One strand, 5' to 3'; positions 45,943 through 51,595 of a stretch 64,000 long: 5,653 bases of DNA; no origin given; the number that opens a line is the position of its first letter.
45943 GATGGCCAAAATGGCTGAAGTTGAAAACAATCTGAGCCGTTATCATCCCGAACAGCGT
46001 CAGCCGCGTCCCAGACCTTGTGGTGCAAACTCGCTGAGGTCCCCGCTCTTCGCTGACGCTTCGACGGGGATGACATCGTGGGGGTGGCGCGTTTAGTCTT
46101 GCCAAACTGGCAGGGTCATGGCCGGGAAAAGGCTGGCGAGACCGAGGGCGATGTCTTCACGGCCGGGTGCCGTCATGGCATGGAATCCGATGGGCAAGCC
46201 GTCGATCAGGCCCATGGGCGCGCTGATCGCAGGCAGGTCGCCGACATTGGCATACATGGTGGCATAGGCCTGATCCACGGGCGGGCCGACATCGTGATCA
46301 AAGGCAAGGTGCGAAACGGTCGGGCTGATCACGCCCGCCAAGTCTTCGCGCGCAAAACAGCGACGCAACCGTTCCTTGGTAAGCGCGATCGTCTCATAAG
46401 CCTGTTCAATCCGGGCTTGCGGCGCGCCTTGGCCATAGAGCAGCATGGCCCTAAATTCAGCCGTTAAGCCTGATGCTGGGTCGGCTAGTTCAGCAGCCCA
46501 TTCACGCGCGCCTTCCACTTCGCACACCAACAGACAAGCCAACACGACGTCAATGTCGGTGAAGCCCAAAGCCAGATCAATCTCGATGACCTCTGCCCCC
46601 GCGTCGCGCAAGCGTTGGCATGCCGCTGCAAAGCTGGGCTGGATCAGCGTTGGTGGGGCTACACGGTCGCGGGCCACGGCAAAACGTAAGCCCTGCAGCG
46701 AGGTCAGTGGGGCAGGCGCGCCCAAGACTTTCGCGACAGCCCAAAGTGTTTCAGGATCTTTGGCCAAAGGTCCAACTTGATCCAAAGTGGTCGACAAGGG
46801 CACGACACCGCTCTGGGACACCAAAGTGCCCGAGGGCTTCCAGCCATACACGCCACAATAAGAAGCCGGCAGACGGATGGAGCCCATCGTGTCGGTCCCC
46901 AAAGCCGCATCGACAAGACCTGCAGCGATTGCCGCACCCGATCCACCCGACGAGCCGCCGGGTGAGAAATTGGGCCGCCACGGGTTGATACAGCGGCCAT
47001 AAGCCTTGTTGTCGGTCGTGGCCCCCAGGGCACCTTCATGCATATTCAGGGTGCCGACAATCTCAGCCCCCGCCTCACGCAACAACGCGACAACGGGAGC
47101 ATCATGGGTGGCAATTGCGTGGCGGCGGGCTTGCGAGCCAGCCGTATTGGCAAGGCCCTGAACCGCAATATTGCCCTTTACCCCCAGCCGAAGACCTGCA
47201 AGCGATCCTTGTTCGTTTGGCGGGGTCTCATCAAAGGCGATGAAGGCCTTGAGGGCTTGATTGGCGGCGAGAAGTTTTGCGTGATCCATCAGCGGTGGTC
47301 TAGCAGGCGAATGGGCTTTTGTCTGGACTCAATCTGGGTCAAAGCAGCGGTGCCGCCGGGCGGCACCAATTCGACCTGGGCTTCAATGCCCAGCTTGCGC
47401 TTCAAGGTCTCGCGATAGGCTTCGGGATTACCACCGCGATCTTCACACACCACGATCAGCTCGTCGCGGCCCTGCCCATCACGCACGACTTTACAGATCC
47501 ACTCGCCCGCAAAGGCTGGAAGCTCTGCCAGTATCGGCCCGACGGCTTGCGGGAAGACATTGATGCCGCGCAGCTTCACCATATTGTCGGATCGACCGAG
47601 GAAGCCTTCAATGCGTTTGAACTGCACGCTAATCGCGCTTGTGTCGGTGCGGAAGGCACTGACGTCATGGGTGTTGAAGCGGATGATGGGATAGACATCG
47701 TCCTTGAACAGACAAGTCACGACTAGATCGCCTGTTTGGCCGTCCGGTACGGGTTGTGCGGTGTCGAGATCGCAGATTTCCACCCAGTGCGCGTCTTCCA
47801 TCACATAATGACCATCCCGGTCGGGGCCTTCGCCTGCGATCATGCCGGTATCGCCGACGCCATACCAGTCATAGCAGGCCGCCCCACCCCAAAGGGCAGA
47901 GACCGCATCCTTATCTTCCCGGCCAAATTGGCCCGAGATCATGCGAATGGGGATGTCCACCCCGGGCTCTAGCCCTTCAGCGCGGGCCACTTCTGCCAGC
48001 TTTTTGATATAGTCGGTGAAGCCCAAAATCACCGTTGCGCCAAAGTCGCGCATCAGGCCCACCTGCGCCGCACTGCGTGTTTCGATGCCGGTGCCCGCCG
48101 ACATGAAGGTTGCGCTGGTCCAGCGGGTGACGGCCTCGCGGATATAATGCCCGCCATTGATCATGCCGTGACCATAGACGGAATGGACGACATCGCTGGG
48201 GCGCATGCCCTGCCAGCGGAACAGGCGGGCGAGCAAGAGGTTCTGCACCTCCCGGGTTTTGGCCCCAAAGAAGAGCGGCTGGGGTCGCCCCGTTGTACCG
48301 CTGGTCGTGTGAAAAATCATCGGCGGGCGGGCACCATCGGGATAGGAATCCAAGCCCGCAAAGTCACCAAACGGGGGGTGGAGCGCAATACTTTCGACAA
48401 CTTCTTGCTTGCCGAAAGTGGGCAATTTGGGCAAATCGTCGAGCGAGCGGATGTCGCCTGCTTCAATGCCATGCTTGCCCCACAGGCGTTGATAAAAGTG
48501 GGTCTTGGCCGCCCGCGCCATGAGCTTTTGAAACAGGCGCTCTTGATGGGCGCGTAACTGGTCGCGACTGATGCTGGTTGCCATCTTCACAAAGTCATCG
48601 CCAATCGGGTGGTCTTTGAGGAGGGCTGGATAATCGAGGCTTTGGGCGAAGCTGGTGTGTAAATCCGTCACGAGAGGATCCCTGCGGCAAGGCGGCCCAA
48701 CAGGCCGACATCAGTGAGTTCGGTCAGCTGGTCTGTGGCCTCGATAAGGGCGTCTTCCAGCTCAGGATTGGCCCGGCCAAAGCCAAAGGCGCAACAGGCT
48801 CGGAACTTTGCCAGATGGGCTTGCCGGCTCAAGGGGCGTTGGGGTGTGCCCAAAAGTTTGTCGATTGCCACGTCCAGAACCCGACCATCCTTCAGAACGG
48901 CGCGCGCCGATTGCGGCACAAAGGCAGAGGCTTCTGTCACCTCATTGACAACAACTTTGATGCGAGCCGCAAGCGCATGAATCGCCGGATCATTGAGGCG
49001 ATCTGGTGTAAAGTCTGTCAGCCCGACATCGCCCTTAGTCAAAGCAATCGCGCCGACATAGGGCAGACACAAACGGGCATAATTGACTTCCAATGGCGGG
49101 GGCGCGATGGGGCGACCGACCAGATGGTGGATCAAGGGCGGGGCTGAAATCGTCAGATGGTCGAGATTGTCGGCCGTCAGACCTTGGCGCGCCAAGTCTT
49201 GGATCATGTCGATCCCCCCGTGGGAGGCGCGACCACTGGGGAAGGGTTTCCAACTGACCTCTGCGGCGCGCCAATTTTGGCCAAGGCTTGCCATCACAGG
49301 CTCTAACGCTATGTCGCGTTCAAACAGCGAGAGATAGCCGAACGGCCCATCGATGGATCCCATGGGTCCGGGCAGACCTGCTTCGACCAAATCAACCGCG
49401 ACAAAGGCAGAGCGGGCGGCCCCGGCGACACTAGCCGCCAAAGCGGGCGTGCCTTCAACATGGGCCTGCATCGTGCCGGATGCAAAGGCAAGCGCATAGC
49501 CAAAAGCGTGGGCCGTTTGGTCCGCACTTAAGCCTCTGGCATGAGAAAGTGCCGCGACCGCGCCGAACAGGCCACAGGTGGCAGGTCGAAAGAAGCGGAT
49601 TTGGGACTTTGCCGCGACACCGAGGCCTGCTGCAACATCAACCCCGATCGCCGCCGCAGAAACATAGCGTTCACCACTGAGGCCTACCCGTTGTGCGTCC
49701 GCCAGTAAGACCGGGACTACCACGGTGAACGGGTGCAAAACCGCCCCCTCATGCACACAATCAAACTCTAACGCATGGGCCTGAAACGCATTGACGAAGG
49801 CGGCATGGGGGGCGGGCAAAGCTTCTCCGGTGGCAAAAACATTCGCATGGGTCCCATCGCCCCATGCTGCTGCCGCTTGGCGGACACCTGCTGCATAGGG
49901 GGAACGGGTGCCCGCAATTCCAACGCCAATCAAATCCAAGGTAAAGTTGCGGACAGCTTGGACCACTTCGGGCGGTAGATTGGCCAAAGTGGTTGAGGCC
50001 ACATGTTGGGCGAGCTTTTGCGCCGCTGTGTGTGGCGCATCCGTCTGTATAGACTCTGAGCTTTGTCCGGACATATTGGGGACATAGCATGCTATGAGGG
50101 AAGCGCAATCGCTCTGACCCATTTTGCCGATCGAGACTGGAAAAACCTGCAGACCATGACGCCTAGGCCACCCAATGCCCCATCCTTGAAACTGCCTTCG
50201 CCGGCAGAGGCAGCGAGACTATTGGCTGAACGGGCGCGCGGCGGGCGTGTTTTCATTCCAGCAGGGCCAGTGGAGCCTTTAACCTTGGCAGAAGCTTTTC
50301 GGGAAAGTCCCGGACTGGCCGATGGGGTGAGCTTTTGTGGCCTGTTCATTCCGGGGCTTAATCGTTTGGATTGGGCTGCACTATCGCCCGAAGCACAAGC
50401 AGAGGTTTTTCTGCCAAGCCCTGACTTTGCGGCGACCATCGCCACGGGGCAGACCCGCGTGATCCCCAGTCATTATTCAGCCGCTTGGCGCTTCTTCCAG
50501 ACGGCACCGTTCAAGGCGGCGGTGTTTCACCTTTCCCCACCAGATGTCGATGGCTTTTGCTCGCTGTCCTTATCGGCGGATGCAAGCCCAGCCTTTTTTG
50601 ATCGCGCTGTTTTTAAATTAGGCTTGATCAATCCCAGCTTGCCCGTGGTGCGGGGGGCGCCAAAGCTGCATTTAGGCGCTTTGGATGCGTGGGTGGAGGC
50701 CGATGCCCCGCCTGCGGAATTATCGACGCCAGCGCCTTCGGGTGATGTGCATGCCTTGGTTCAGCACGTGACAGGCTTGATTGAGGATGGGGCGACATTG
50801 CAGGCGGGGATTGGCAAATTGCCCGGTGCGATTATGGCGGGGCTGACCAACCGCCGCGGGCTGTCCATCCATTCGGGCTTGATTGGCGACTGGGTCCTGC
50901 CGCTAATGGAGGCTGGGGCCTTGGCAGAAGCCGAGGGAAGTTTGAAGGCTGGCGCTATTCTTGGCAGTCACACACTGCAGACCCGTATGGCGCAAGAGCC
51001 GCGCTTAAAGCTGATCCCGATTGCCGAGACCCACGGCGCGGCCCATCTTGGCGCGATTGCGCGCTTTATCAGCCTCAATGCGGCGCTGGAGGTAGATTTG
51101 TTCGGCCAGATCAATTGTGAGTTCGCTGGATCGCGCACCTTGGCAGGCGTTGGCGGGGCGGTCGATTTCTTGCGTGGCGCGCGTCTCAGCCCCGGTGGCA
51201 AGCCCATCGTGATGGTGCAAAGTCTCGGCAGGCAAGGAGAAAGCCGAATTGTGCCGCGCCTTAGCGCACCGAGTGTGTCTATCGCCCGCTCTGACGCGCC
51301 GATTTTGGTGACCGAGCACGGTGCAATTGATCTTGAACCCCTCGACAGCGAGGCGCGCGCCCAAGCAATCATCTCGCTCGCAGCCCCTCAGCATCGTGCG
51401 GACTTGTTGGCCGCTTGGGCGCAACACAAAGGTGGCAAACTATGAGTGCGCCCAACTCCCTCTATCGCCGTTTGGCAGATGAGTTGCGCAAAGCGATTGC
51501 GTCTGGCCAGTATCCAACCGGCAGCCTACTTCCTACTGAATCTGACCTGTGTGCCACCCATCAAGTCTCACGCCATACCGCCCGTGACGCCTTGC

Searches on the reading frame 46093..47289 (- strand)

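Call 26: search_protein_families(library=pfam, proteins=[window:46093-47289:-])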
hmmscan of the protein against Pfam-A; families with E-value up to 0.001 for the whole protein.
window:46093-47289:- (398 aa): 1 family
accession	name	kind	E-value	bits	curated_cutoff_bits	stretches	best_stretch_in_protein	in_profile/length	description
PF01425.27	Amidase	-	2.4e-72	244.9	27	1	9-379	25-442/445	Amidase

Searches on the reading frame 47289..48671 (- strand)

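Call 26: search_protein_families(library=pfam, proteins=[window:47289-48671:-])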
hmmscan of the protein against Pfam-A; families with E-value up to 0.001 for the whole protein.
window:47289-48671:- (460 aa): 2 families
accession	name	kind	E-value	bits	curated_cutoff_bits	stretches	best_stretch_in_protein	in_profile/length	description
PF14535.12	AMP-binding_C_2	-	1.7e-06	28.6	25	1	369-460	1-96/96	AMP-binding enzyme C-terminal domain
PF00501.34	AMP-binding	-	4.4e-05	22.9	29.9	1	117-318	164-374/384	AMP-binding enzyme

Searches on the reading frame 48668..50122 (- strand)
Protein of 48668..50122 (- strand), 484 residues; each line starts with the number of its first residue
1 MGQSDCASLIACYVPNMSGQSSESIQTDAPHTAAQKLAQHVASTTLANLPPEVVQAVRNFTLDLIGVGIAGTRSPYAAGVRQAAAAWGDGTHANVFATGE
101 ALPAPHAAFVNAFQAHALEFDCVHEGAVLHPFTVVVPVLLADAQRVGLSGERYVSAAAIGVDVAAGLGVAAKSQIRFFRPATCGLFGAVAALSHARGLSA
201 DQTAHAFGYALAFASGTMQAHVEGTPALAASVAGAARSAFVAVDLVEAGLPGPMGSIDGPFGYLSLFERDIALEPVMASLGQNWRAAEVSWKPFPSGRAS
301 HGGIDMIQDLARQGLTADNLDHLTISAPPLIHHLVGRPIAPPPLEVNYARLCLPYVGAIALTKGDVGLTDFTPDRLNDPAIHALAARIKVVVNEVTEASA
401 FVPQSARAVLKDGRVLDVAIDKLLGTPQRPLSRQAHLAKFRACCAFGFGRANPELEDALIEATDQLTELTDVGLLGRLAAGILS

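Call 26: search_protein_families(library=pfam, proteins=[window:48668-50122:-])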
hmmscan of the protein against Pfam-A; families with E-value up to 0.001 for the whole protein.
window:48668-50122:- (484 aa): 2 families
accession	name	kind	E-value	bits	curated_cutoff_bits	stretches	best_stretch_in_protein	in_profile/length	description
PF03972.19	MmgE_PrpD_N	-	1.6e-46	159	32.1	1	35-268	1-236/244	MmgE/PrpD N-terminal domain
PF19305.4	MmgE_PrpD_C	-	1.2e-27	97.3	32.1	1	294-452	1-160/173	MmgE/PrpD C-terminal domain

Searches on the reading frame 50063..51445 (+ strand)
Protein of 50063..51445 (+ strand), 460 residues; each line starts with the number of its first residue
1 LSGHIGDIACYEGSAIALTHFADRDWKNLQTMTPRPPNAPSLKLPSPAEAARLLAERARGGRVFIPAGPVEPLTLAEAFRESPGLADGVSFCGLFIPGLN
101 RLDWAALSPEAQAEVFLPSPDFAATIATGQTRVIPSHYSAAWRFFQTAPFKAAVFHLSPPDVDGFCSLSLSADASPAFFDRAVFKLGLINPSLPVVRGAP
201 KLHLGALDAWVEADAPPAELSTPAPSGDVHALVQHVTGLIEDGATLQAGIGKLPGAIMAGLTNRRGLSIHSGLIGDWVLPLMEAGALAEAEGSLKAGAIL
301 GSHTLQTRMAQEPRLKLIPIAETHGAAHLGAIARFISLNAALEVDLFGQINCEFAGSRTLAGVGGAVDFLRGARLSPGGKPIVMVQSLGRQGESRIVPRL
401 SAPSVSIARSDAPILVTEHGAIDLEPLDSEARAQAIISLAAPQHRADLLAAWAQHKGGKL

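Call 26: search_protein_families(library=pfam, proteins=[window:50063-51445:+])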
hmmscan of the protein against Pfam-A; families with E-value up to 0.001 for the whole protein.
window:50063-51445:+ (460 aa): 1 family
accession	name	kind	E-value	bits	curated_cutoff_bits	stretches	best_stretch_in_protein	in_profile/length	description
PF13336.12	AcetylCoA_hyd_C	-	9e-36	123.6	23.7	1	301-450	1-152/154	Acetyl-CoA hydrolase/transferase C-terminal domain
